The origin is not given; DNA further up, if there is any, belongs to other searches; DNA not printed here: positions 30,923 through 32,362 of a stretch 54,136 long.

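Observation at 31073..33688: Translationally coupled trio: Get3/ArsA-type ATPase, 87-aa Cys mini-protein and a full-length eRF1/Pelota-like protein with GGW instead of GGQ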

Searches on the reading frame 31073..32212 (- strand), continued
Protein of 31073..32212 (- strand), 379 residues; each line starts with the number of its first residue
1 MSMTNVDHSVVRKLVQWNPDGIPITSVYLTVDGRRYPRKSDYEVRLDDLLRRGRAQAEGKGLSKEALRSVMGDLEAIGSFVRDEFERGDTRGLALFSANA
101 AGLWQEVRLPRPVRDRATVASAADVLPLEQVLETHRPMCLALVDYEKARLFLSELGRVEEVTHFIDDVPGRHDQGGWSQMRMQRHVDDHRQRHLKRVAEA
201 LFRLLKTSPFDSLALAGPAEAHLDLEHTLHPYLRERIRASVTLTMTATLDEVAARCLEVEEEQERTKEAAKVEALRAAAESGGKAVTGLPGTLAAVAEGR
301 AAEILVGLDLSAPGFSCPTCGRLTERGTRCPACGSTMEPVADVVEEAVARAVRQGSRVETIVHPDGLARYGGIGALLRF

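Call 18: find_related_loci(query=A1, collection=genome_contigs, flank=6000)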
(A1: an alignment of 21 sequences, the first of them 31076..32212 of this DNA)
Query A1 (379 aa) in genome_contigs; peptide patterns used: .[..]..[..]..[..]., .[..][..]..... (x = any residue, [..] = any of these).
161 stretches matched a pattern; 96 encode a relative of the query (tblastn E <= 1e-3); the best 80 are kept; 79 distinct loci.
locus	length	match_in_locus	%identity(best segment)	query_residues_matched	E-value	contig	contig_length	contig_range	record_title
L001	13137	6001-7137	96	1-379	0e+0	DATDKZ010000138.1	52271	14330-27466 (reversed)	MAG TPA_asm: Actinomycetota bacterium isolate SMAG_U371 k141_1728058, whole genome shotgun sequence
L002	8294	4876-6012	93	1-379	0e+0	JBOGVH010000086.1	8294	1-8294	MAG: Actinomycetota bacterium isolate M3-S_metawrap_bin.246 k127_3254509, whole genome shotgun sequence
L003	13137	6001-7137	93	1-379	0e+0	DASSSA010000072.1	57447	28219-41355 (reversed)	MAG TPA_asm: Actinomycetota bacterium isolate SMAG_U503 k141_763710, whole genome shotgun sequence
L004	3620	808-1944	89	1-379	0e+0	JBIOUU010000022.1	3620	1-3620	MAG: Actinomycetota bacterium isolate MAG126 k127_1461612, whole genome shotgun sequence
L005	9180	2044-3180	89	1-379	0e+0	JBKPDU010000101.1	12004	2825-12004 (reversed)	MAG: Actinomycetota bacterium isolate GB_EKS_MAG_00016 GB_EKS_000000230345, whole genome shotgun sequence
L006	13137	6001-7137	86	1-379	0e+0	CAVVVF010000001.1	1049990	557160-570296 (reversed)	MAG: uncultured Actinomycetes bacterium isolate MFD03899.bin.2.35 genome assembly, contig: contig_11122, whole genome sh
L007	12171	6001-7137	89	1-379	0e+0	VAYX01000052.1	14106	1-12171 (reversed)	MAG: Actinobacteria bacterium isolate AC_69 14_1009_16_40cm_scaffold_11225, whole genome shotgun sequence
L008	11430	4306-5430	74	3-379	0e+0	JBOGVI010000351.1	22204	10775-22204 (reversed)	MAG: Actinomycetota bacterium isolate M3-S_metabat2.bin.172 k127_3583551, whole genome shotgun sequence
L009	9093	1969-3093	74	3-379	0e+0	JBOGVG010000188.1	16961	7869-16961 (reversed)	MAG: Actinomycetota bacterium isolate SC-S_metawrap_bin.145 k127_2998651, whole genome shotgun sequence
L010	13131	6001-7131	90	1-377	0e+0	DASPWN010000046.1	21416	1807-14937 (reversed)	MAG TPA_asm: Actinomycetota bacterium isolate SMAG_U11542 k141_1460663, whole genome shotgun sequence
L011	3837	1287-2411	69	3-379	2e-174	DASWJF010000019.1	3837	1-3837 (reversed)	MAG TPA_asm: Actinomycetota bacterium isolate SMAG_U2888 k141_10693, whole genome shotgun sequence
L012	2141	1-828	91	102-377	2e-176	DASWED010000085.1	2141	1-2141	MAG TPA_asm: Actinomycetota bacterium isolate SMAG_U2753 k141_904586, whole genome shotgun sequence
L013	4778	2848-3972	64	3-379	1e-158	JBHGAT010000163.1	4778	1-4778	MAG: Candidatus Velamenicoccus archaeovorus isolate SBS.BIN.93 SBSBIN93_contig_163, whole genome shotgun sequence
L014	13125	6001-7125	62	3-379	7e-154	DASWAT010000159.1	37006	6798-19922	MAG TPA_asm: Actinomycetota bacterium isolate SMAG_U2663 k141_268119, whole genome shotgun sequence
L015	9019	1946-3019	68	3-362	3e-150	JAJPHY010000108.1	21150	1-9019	MAG: Actinomycetota bacterium isolate Centralia_MAG_23 k107_16158470, whole genome shotgun sequence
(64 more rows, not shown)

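Call 28: search_solved_structures(query=A1, max_evalue=1, show_alignments=3)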
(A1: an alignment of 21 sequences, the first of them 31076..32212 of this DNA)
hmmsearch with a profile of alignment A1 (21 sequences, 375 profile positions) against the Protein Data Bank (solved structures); distinct sequences matched with E-value up to 1: 42.
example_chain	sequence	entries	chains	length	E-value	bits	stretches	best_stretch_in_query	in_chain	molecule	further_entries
8v9j_z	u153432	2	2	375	1.9e-14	56.9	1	4-375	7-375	Ribosome hibernation factor Balon (MSMEG_1130)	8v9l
3agk_A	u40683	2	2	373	2.6e-11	46.6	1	123-303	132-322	Peptide chain release factor subunit 1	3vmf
6xa1_j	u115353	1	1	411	1.7e-10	43.9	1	145-314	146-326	Eukaryotic peptide chain release factor subunit 1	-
3j5y_A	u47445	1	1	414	1.7e-10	43.9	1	145-314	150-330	Eukaryotic peptide chain release factor subunit 1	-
3e20_C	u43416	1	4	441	1.8e-10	43.9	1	124-307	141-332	Eukaryotic peptide chain release factor subunit 1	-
5a8l_Q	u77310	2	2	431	1.9e-10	43.7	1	145-314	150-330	EUKARYOTIC RELEASE FACTOR ERF1 | Eukaryotic peptide chain release factor subunit 1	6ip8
4d5n_A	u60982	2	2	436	2e-10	43.7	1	145-314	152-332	EUKARYOTIC PEPTIDE CHAIN RELEASE FACTOR SUBUNIT 1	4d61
1dt9_A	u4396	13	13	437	2e-10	43.7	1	145-314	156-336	PROTEIN (EUKARYOTIC PEPTIDE CHAIN RELEASE FACTOR SUBUNIT 1) | Eukaryotic peptide chain release factor subunit 1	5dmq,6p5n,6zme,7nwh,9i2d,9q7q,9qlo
4crm_X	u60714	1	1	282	2.1e-10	43.6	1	160-375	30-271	EUKARYOTIC PEPTIDE CHAIN RELEASE FACTOR SUBUNIT 1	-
3e1y_A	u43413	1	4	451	2.2e-10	43.6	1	145-313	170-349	Eukaryotic peptide chain release factor subunit 1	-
5lzt_ii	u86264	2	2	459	2.3e-10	43.5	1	145-313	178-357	eRF1 | Eukaryotic peptide chain release factor subunit 1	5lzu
4crn_X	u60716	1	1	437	5.4e-10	42.3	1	159-375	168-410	ERF1 IN RIBOSOME-BOUND ERF1-ERF3-GDPNP COMPLEX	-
8ip8_bl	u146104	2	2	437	1.1e-09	41.3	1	124-309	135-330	eukaryotic release factor 1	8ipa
4af1_A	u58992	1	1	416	4.6e-09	39.2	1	152-375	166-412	PEPTIDE CHAIN RELEASE FACTOR SUBUNIT 1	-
8hku_ARF1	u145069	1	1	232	1.3e-08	37.7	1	136-303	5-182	Peptide chain release factor subunit 1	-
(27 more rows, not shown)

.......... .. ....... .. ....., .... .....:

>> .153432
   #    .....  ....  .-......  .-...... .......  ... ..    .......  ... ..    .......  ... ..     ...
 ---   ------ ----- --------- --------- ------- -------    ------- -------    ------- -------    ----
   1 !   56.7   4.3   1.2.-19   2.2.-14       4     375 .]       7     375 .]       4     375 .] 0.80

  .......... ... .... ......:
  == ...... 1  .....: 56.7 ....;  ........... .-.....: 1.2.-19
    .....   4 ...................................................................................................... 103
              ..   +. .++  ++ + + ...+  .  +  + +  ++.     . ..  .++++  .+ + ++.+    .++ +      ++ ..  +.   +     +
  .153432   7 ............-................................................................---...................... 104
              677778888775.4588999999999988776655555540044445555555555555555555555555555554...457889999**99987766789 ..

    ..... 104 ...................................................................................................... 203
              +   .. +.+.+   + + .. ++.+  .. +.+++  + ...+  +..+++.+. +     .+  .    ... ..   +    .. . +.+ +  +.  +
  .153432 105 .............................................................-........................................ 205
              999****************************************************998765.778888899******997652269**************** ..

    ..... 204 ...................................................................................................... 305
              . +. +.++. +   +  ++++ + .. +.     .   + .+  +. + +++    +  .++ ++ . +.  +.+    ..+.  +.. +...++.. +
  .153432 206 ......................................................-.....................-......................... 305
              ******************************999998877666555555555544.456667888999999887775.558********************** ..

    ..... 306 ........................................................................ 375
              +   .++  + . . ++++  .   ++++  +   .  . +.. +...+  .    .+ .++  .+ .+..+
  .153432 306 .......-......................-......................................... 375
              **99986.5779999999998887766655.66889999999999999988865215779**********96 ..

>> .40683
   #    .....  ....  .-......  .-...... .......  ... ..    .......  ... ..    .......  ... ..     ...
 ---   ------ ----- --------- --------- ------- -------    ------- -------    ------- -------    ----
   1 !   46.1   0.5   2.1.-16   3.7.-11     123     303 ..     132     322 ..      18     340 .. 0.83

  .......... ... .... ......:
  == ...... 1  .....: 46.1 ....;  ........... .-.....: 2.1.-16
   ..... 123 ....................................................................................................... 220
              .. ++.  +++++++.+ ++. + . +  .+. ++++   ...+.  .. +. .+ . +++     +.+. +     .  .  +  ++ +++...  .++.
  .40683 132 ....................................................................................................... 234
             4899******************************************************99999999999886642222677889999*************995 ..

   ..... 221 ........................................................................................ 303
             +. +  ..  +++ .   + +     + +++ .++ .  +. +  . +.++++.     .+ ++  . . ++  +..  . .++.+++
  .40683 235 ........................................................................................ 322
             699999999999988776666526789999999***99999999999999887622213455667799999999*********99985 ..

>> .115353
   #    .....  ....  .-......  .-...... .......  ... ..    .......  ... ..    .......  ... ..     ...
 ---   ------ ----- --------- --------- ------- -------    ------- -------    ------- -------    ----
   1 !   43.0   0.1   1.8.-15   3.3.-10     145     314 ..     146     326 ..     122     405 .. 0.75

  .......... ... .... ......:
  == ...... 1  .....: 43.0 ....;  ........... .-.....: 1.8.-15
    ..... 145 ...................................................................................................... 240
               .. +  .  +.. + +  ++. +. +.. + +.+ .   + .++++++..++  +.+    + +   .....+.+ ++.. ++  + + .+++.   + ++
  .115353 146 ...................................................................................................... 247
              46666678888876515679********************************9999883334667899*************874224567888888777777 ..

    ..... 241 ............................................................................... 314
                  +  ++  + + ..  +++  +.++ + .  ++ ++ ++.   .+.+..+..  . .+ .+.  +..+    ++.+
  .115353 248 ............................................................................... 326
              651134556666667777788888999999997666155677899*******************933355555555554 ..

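Call 35: predict_structure(alignment_id=A1)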
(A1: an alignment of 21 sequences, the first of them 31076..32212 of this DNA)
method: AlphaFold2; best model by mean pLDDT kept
length: 379 residues; sequences in the alignment: 21
mean_pLDDT: 72.7   pTM: 0.67
mean pLDDT of the five models: 72.7, 67.9, 66.0, 63.0, 56.7
residues with pLDDT >= 90: 43; 70-90: 201; 50-70: 92; < 50: 43
segments of 3 or more residues with pLDDT < 50: 1-23, 100-102, 167-181
pLDDT, mean of each block of 10 residues (from residue 1): 31 40 53 66 78 76 74 80 72 63 60 61 55 72 87 77 59 39 69 88 88 91 92 93 88 84 80 81 76 83 72 84 86 88 77 78 67 53
secondary structure, 60 per line:
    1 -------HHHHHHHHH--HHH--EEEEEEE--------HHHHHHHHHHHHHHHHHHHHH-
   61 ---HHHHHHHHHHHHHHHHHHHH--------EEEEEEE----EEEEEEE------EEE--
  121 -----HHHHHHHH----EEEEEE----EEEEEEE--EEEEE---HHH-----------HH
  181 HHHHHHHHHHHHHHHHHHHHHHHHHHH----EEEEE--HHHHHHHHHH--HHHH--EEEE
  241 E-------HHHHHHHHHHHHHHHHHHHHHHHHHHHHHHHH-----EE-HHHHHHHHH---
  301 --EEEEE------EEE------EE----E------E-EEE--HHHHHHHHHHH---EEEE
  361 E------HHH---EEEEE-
elements in order: H8-16 E24-30 H39-59 H64-83 E92-98 E103-109 E116-118 H126-133 E138-143 E148-154 E157-161 H179-207 E212-216 H219-228 H231-234 E237-241 H249-280 H289-297 E303-307 E314-316 E338-340 H343-353 E357-361 E374-378

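Call 37: fold_search(model_id=the predicted structure, library=pdb)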
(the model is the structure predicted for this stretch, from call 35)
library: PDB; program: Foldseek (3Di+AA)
matches with E <= 10: 787; with E <= 0.001: 42
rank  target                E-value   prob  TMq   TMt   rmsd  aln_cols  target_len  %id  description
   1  8v9l_z                1.2e-22  1.00  0.74  0.75   5.0       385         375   18  Cryo-EM structure of the Mycobacterium smegmatis 70S ribosome in complex with hibernation factor Msmeg1130 (Balon) and (released 2024-02-07)
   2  8v9j_z                9.7e-21  1.00  0.70  0.73   5.3       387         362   18  Cryo-EM structure of the Mycobacterium smegmatis 70S ribosome in complex with hibernation factor Msmeg1130 (Balon) (St (released 2024-02-07)
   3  4af1                  2.7e-18  1.00  0.49  0.46  12.9       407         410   20  Archeal Release Factor aRF1 (released 2013-03-20)
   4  8rdv_B                2.0e-16  1.00  0.62  0.64   6.1       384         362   14  Cryo-EM structure of P. urativorans 70S ribosome in complex with hibernation factor Balon, mRNA and P-site tRNA (struc (released 2024-02-21)
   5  9i2d_CR               9.1e-16  1.00  0.53  0.50  11.7       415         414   17  NMT1-NAC bound human RNC with 10 amino acid ARF1-linker (released 2026-02-04)
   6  8rdw_B                1.5e-15  1.00  0.63  0.64   6.2       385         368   15  Cryo-EM structure of P. urativorans 70S ribosome in complex with hibernation factor Balon and EF-Tu(GDP) (structure 3) (released 2024-02-21)
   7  8rd8_B                3.1e-15  1.00  0.61  0.64   6.1       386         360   14  Cryo-EM structure of P. urativorans 70S ribosome in complex with hibernation factors Balon and RaiA (structure 1). (released 2024-02-21)
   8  4d5n_A                4.9e-15  1.00  0.48  0.43  12.4       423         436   16  Cryo-EM structures of ribosomal 80S complexes with termination factors and cricket paralysis virus IRES reveal the IRE (released 2015-02-04)
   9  8ip8_bl               2.6e-14  1.00  0.50  0.45  11.9       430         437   18  Wheat 80S ribosome stalled on AUG-Stop boron dependently (released 2024-02-21)
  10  6zme_CH               2.6e-14  1.00  0.48  0.45  15.2       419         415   17  SARS-CoV-2 Nsp1 bound to the human CCDC124-80S-eERF1 ribosome complex (released 2020-08-12)
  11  5lzv_ii               3.1e-14  1.00  0.53  0.49  11.5       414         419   16  Structure of the mammalian ribosomal termination complex with accommodated eRF1(AAQ) and ABCE1. (released 2016-11-30)
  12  5lzu_ii               3.3e-14  1.00  0.52  0.48  11.9       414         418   16  Structure of the mammalian ribosomal termination complex with accommodated eRF1 (released 2016-11-30)
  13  6p5n_Aq               3.9e-14  1.00  0.48  0.44  12.6       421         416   17  Structure of a mammalian 80S ribosome in complex with a single translocated Israeli Acute Paralysis Virus IRES and eR (released 2019-09-25)
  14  3jag_ii               7.4e-14  1.00  0.52  0.48  11.7       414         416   16  Structure of a mammalian ribosomal termination complex with ABCE1, eRF1(AAQ), and the UAA stop codon (released 2015-08-12)
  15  8v9k_z                1.1e-13  1.00  0.62  0.64   6.5       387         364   17  Cryo-EM structure of the Mycobacterium smegmatis 70S ribosome in complex with hibernation factor Rv2629 (Balon) (Struc (released 2024-02-07)
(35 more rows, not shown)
